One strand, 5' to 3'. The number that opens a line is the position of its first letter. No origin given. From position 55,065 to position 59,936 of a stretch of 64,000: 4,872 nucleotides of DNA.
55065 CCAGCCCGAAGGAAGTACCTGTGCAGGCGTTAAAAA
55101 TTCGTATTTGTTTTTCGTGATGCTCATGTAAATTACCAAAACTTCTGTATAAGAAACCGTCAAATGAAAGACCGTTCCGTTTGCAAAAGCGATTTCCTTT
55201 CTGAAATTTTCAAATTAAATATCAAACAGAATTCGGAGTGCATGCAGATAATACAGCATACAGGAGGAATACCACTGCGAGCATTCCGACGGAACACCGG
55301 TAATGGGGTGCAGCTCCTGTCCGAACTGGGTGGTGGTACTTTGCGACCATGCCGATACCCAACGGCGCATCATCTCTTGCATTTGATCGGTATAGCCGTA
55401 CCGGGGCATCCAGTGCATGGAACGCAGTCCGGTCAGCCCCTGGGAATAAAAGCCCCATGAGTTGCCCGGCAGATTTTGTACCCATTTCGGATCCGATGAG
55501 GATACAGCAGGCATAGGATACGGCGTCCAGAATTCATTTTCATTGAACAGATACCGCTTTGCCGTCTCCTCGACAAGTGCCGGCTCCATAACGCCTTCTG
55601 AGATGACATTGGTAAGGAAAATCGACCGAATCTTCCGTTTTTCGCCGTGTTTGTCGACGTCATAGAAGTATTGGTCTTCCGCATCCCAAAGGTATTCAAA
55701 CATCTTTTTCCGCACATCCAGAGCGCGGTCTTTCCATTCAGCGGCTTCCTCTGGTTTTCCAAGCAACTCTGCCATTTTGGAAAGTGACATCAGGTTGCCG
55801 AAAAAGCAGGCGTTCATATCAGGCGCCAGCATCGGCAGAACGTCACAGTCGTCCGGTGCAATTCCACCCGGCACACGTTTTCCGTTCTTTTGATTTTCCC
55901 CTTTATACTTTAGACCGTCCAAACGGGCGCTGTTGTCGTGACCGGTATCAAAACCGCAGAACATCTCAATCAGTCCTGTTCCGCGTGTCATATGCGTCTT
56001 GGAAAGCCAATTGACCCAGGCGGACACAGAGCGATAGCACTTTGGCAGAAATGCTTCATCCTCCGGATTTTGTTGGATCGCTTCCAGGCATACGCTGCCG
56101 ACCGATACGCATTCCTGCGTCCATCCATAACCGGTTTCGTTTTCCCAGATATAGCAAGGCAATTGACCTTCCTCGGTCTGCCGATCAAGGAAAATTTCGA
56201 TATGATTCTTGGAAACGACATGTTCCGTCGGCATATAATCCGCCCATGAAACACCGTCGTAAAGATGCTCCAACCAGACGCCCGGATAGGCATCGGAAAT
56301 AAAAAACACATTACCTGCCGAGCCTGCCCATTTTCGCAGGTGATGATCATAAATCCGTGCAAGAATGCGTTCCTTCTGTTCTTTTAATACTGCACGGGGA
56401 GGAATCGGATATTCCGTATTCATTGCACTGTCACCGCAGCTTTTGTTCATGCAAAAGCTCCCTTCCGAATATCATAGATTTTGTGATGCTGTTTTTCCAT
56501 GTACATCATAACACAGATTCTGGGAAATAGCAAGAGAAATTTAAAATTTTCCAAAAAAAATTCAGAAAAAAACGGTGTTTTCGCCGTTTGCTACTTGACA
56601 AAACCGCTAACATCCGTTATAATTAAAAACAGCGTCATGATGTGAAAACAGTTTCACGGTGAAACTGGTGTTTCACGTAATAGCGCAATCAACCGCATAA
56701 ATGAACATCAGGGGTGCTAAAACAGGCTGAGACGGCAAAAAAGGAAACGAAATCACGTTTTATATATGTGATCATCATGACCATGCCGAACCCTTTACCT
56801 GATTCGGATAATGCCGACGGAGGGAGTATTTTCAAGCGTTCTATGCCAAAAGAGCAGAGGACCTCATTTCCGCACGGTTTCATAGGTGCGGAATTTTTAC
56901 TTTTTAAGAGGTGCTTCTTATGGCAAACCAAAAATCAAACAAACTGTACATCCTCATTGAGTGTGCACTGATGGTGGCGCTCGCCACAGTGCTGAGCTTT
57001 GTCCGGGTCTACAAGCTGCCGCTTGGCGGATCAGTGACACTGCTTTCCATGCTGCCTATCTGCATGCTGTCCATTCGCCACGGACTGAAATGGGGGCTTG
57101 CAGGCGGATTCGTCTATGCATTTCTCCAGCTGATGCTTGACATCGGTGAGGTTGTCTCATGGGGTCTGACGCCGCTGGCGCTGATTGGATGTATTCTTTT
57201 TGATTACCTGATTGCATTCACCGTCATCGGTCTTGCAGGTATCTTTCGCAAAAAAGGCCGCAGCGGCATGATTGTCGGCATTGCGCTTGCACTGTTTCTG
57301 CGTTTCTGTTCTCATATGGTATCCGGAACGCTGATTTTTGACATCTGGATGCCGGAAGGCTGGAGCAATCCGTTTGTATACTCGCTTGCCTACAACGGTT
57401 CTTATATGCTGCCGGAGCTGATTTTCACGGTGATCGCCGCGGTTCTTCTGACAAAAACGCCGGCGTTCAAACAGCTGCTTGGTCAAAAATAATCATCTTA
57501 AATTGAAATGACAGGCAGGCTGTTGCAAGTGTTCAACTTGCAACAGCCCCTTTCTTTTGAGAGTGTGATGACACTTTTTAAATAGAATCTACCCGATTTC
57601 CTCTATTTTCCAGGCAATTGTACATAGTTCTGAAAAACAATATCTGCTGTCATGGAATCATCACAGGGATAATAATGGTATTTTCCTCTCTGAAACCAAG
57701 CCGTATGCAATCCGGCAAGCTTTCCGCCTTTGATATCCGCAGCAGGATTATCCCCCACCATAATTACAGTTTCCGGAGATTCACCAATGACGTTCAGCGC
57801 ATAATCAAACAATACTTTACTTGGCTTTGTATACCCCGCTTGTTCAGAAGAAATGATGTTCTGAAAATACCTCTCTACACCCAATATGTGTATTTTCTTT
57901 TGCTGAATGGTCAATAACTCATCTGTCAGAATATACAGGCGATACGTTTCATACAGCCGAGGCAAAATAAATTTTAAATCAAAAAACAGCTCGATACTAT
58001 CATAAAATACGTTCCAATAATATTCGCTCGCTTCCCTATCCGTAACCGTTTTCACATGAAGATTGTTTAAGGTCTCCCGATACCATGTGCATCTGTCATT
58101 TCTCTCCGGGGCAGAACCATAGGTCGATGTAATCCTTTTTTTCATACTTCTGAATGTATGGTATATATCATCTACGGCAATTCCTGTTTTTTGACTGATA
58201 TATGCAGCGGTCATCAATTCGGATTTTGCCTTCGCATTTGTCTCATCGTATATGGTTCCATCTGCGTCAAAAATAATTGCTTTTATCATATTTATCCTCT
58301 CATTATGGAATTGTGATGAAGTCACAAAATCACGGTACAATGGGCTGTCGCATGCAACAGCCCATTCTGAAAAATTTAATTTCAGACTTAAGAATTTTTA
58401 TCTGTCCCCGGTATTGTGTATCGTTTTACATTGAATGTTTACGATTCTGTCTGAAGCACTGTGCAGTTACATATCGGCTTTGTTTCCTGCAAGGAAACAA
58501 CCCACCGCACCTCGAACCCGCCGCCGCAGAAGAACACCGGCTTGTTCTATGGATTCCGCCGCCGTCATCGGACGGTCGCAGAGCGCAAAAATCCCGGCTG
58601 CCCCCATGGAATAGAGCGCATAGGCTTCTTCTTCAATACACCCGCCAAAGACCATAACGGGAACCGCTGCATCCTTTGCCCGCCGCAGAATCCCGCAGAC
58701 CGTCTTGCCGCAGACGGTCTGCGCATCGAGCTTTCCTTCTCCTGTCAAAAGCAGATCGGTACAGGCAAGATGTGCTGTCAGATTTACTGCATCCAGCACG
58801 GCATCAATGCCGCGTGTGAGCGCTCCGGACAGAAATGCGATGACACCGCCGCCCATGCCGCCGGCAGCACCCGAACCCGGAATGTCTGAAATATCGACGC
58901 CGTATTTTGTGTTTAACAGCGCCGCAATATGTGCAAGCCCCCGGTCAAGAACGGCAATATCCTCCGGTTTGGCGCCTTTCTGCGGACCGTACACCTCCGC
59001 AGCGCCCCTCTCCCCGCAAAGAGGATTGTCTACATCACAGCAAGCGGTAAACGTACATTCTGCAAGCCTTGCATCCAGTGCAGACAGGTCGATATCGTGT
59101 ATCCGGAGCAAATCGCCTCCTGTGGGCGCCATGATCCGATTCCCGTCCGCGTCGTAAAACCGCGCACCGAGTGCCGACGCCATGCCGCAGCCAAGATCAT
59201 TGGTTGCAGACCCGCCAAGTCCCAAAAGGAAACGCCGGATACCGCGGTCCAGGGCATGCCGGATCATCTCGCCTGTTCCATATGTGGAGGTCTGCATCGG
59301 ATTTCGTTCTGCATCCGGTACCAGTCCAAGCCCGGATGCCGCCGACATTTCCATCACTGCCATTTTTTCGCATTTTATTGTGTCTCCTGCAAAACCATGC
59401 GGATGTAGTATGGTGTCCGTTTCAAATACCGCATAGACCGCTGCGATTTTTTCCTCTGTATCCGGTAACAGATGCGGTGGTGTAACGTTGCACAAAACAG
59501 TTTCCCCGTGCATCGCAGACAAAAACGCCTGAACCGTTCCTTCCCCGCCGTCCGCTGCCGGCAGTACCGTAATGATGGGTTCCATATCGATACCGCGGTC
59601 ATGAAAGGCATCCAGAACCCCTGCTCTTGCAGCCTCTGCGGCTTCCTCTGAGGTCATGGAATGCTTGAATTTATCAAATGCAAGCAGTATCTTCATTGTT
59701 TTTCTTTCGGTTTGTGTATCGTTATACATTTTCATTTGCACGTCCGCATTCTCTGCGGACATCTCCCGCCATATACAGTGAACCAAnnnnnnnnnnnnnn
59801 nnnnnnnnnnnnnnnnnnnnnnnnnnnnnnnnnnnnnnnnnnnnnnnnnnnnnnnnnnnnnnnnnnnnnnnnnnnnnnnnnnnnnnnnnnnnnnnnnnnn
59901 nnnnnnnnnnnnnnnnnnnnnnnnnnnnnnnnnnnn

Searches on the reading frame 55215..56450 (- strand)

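Call 41: search_protein_families(library=pfam, proteins=[window:55215-56450:-], max_evalue=0.00001)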
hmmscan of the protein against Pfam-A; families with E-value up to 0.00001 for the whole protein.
window:55215-56450:- (411 aa): 3 families
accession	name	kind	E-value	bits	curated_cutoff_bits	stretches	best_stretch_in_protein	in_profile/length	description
PF22422.2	MGH1-like_GH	-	1.5e-28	100.9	27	1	83-389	27-349/356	Mannosylglycerate hydrolase MGH1-like glycoside hydrolase domain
PF01204.24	Trehalase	-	2.8e-08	33.5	21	1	211-372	308-466/512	Trehalase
PF17389.8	Bac_rhamnosid6H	-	6.9e-08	32.6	24.5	0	65-156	50-141/339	Bacterial alpha-L-rhamnosidase 6 hairpin glycosidase domain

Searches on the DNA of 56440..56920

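Call 60: search_rna_families(source=window, start=56440, end=56920, threshold=evalue, max_evalue=1)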
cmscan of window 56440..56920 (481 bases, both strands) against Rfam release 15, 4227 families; matches with E-value up to 1: 1.
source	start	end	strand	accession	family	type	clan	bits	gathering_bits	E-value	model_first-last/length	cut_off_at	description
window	56700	56843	+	RF00059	TPP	Cis-reg; riboswitch;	-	50.9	54.3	3.7e-09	1-105/105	no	TPP riboswitch aptamer (THI element)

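Call 62: search_rna_families(source=window, start=56600, end=56920, threshold=evalue, max_evalue=0.001, show_alignments=1)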
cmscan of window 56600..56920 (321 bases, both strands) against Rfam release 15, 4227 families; matches with E-value up to 0.001: 1.
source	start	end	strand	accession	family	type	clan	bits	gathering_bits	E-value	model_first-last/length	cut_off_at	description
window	56700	56843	+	RF00059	TPP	Cis-reg; riboswitch;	-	50.9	54.3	2.5e-09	1-105/105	no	TPP riboswitch aptamer (THI element)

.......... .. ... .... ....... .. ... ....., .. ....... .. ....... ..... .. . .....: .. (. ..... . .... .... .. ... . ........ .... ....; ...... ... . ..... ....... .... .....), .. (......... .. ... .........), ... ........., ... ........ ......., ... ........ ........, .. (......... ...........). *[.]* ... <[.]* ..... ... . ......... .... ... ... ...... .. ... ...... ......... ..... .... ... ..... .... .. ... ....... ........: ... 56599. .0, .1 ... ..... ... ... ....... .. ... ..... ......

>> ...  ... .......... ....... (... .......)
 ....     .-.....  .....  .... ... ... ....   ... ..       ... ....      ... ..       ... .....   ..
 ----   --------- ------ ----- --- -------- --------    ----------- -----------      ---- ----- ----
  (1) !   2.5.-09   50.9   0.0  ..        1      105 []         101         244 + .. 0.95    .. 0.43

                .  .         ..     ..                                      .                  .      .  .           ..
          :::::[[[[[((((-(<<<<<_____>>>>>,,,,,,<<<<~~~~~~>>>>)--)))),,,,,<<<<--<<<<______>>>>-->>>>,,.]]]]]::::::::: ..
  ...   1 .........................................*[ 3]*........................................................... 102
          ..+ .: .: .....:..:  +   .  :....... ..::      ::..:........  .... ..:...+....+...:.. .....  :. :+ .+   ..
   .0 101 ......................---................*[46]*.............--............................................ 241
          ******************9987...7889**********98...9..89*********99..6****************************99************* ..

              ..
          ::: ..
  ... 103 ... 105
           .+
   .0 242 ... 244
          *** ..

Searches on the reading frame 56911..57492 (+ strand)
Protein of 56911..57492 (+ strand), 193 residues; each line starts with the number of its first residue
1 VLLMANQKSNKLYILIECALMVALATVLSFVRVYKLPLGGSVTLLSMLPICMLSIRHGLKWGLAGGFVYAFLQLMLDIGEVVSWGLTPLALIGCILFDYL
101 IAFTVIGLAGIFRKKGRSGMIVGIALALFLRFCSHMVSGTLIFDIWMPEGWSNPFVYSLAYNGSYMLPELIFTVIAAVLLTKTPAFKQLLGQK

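Call 41: search_protein_families(library=pfam, proteins=[window:56911-57492:+], max_evalue=0.00001)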
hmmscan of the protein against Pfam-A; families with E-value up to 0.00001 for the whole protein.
window:56911-57492:+ (193 aa): 1 family
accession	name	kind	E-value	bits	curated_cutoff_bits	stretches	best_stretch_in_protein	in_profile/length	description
PF09515.15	Thia_YuaJ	-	1.5e-37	129.8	25.8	1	15-183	1-171/177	Thiamine transporter protein (Thia_YuaJ)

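Call 71: find_encoding_contigs(protein=window:56920-57492:+, flank=10000, max_places=10)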
Protein window:56920-57492:+ (190 aa): 6 contigs read that carry it; 6 places shown.
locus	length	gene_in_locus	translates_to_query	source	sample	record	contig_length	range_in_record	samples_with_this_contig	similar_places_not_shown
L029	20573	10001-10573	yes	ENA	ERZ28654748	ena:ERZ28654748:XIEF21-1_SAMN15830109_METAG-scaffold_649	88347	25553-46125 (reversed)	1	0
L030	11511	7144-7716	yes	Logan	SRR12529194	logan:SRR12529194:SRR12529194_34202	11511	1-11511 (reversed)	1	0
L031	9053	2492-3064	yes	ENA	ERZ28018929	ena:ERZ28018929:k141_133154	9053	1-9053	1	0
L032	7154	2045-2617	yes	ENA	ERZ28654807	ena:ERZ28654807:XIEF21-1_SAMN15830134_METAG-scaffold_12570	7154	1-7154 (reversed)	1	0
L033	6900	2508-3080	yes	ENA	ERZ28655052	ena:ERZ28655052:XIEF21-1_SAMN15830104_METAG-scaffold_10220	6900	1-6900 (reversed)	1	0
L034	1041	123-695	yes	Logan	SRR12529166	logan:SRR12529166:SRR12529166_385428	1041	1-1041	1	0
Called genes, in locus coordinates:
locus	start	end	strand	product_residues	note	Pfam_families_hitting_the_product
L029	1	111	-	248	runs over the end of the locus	PF00356:LacI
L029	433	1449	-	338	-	PF03099:BPL_LplA_LipB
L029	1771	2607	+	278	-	-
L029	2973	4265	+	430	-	PF16822:ALGX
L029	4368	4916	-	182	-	PF01243:PNPOx_N, PF12900:Pyridox_ox_2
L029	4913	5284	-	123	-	PF03960:ArsC (weak)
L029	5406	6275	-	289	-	PF01261:AP_endonuc_2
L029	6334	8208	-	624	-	PF07944:Beta-AFase-like_GH127_cat (weak), PF20736:Glyco_hydro127M (weak)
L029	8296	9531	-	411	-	PF17389:Bac_rhamnosid6H (faint), PF22422:MGH1-like_GH, PF01204:Trehalase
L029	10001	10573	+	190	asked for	PF09515:Thia_YuaJ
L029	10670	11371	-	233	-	PF00702:Hydrolase, PF13419:HAD_2, PF13242:Hydrolase_like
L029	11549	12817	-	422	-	PF02595:Gly_kinase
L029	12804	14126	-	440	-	PF08245:Mur_ligase_M (weak), PF27239:FOL3_C, PF02875:Mur_ligase_C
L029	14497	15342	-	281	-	PF06452:CBM9_1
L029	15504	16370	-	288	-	PF10114:PocR, PF12833:HTH_18, PF00165:HTH_AraC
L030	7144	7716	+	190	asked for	PF09515:Thia_YuaJ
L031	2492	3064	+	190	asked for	PF09515:Thia_YuaJ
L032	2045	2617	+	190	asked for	PF09515:Thia_YuaJ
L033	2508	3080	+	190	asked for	PF09515:Thia_YuaJ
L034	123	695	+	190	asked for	PF09515:Thia_YuaJ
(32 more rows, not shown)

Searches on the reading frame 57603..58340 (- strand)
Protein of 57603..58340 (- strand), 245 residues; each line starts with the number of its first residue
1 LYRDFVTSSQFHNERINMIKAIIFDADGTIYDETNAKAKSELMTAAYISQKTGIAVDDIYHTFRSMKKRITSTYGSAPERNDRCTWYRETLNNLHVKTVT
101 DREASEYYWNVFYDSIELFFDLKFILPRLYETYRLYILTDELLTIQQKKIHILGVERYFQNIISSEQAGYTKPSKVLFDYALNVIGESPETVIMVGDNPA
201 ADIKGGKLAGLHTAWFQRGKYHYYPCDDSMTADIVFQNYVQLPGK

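Call 10: search_protein_families(library=pfam, proteins=[window:57603-58340:-])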
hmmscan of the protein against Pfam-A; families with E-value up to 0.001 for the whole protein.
window:57603-58340:- (245 aa): 3 families
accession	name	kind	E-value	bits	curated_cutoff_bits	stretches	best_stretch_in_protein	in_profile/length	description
PF00702.32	Hydrolase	-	8.6e-21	75.6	26.4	1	19-210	1-191/191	haloacid dehalogenase-like hydrolase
PF13419.12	HAD_2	-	1.9e-19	70.9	23.8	1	22-215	1-177/178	Haloacid dehalogenase-like hydrolase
PF13242.12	Hydrolase_like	-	2.2e-13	50.3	22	1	171-223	3-55/75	HAD-hyrolase-like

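Call 52: find_encoding_contigs(protein=window:57603-58289:-, flank=3000, max_places=10)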
Protein window:57603-58289:- (228 aa): no gene with exactly this product is on record in the collection.

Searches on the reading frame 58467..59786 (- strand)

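Call 41: search_protein_families(library=pfam, proteins=[window:58467-59786:-], max_evalue=0.00001)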
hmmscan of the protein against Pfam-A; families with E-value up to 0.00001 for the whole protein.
window:58467-59786:- (439 aa): 1 family
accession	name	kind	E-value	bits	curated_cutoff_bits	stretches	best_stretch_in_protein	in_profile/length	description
PF02595.20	Gly_kinase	-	2.6e-125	418.7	23.3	1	33-425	1-365/372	Glycerate kinase family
